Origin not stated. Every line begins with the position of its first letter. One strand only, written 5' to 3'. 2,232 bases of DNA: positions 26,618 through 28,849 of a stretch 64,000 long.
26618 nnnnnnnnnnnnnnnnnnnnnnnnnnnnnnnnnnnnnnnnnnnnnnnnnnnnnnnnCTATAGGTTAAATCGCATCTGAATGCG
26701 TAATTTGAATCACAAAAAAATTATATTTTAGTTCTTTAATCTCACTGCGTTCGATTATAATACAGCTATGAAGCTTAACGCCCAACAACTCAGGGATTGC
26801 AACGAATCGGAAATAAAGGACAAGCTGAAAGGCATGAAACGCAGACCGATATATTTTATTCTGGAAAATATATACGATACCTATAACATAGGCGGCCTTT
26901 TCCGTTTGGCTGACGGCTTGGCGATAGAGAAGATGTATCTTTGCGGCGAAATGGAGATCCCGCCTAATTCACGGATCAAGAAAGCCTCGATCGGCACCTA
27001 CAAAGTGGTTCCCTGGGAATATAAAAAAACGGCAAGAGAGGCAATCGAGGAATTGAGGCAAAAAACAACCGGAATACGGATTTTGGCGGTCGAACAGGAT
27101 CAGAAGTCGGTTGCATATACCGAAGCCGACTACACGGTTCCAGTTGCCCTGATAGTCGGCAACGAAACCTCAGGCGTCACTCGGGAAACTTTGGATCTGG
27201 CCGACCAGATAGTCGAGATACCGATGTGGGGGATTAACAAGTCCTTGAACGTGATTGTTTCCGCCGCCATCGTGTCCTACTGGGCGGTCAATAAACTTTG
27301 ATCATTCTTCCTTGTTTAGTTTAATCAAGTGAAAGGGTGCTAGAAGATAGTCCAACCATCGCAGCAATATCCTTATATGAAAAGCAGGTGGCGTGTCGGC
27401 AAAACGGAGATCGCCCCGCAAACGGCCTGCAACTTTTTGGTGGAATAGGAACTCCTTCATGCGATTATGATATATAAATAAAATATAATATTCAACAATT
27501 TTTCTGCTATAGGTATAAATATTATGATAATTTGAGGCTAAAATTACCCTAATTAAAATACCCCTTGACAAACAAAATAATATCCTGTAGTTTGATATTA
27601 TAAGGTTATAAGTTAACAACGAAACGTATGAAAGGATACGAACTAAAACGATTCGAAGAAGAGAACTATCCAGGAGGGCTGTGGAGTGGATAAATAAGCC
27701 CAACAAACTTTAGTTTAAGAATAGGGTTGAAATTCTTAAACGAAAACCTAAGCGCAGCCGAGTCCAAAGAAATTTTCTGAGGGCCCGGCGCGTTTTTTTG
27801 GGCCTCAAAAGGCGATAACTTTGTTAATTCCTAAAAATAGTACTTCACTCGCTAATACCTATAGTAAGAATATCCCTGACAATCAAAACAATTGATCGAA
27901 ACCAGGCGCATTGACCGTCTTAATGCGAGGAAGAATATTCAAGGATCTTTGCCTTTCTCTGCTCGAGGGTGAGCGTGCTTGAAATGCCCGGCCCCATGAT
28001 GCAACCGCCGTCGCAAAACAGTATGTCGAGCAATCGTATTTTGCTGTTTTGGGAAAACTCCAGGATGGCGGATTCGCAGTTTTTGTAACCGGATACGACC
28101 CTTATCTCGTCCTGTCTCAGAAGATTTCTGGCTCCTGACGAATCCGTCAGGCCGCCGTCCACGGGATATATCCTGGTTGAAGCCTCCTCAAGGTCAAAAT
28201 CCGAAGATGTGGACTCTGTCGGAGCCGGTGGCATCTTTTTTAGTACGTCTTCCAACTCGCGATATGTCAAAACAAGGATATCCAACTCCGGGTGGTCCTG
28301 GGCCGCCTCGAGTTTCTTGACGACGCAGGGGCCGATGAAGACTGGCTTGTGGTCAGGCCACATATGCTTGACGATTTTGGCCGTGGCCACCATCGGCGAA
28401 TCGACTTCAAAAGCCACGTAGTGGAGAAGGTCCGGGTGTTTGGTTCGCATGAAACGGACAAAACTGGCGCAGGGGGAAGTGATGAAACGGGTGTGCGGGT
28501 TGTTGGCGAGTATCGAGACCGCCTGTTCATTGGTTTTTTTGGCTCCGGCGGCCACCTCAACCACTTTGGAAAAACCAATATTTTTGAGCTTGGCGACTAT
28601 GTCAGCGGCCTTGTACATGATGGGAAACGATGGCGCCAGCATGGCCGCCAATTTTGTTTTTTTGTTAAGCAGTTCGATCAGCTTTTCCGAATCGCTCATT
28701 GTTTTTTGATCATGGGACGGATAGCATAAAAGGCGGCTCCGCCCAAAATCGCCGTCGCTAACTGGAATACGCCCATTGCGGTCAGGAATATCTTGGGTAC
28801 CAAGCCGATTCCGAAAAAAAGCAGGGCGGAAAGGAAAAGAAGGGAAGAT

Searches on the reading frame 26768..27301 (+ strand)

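Call 93: search_protein_families(library=pfam, proteins=[window:26768-27301:+], max_evalue=0.001)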
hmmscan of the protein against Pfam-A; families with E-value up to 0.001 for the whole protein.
window:26768-27301:+ (177 aa): 1 family
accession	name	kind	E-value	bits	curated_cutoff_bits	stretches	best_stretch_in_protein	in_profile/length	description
PF00588.24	SpoU_methylase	-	2.7e-32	112.2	29.7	1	28-171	2-142/142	SpoU rRNA Methylase family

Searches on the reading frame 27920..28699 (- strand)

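Call 93: search_protein_families(library=pfam, proteins=[window:27920-28699:-], max_evalue=0.001)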
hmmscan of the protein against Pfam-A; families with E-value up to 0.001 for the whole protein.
window:27920-28699:- (259 aa): 1 family
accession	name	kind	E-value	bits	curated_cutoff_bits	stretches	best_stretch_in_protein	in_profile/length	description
PF02906.19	Fe_hyd_lg_C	-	2.2e-33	116.4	22.1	1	24-237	10-245/245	Iron only hydrogenase large subunit, C-terminal domain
